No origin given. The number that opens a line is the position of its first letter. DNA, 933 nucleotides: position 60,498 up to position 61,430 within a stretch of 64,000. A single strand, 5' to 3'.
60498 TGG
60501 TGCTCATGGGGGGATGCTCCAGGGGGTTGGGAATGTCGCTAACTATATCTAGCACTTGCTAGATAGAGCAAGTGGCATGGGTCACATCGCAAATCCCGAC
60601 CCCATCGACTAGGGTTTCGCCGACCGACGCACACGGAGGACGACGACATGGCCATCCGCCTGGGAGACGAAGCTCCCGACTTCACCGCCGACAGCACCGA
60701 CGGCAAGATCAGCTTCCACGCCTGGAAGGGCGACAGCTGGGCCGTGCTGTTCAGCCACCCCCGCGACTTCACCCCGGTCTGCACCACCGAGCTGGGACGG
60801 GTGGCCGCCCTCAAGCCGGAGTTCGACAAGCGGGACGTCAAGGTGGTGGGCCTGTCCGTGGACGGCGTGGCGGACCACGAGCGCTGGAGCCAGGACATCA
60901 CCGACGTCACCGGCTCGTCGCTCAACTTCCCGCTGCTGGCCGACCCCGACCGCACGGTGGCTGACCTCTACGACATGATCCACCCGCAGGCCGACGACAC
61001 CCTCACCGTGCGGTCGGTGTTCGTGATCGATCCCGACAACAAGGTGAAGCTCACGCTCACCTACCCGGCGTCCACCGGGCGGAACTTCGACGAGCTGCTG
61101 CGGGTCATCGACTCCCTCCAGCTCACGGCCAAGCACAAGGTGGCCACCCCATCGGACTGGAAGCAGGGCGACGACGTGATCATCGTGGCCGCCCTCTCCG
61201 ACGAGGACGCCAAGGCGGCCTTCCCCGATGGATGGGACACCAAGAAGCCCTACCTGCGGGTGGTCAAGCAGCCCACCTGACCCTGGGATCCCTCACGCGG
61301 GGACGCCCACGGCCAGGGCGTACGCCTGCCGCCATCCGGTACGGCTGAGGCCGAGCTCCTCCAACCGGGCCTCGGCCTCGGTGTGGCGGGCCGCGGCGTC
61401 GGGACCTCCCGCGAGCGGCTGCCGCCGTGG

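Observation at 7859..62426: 34 reading-frame breaks in 14 conserved genes, every one in the +1 direction and confined to five patches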

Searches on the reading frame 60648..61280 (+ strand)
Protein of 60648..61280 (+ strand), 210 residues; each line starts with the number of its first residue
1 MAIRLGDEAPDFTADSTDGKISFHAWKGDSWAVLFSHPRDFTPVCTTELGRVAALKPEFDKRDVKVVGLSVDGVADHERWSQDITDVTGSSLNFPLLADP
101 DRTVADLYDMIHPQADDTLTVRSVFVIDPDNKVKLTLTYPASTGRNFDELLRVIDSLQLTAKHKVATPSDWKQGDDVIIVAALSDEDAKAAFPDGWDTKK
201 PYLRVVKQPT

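Call 8: search_protein_families(library=pfam, proteins=[window:60648-61280:+])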
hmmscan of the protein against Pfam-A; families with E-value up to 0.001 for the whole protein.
window:60648-61280:+ (210 aa): 3 families
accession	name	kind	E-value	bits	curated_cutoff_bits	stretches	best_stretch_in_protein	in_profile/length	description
PF00578.27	AhpC-TSA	-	8.8e-35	119.8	26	1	6-134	2-122/124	AhpC/TSA family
PF08534.16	Redoxin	-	5.4e-16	59.1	26.6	1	6-142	3-137/148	Redoxin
PF10417.14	1-cysPrx_C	-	2.3e-11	43.9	21.1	1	156-194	1-40/41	C-terminal domain of 1-Cys peroxiredoxin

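Call 18: find_related_loci(query=window:60648-61280:+, collection=metagenome_contigs, flank=10000)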
Query window:60648-61280:+ (210 aa) in metagenome_contigs; peptide patterns used: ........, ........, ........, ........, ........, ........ (x = any residue, [..] = any of these).
406 stretches matched a pattern; 364 encode a relative of the query (tblastn E <= 1e-3); the best 80 are kept; 80 distinct loci.
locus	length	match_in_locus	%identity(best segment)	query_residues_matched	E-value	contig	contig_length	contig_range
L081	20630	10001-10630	91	1-210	2e-129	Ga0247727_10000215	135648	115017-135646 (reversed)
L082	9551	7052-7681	89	1-210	6e-127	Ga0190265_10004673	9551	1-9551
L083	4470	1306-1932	90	1-209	6e-128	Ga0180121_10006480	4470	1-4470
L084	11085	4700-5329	89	1-210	1e-124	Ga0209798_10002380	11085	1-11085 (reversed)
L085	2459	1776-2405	88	1-210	2e-130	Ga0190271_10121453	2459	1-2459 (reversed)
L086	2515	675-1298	86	1-209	2e-126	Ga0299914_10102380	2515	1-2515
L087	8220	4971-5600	81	1-210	1e-118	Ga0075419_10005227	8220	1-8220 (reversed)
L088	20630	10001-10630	81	1-210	2e-118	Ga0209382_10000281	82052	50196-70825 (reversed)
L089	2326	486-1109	83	1-209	1e-122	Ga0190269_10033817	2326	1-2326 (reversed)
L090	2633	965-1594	80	1-210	8e-122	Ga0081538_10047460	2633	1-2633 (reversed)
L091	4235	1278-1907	81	1-210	4e-118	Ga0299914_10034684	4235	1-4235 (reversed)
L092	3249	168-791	82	2-210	2e-119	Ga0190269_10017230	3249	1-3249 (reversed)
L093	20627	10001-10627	80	1-209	3e-115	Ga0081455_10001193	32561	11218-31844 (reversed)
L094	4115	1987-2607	81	1-207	1e-116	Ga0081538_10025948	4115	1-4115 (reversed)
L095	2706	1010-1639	82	1-210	9e-120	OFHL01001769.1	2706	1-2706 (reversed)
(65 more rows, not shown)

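Call 55: find_encoding_contigs(protein=window:60648-61280:+, flank=10000, max_places=5)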
Protein window:60648-61280:+ (210 aa): no gene with exactly this product is on record in the collection.
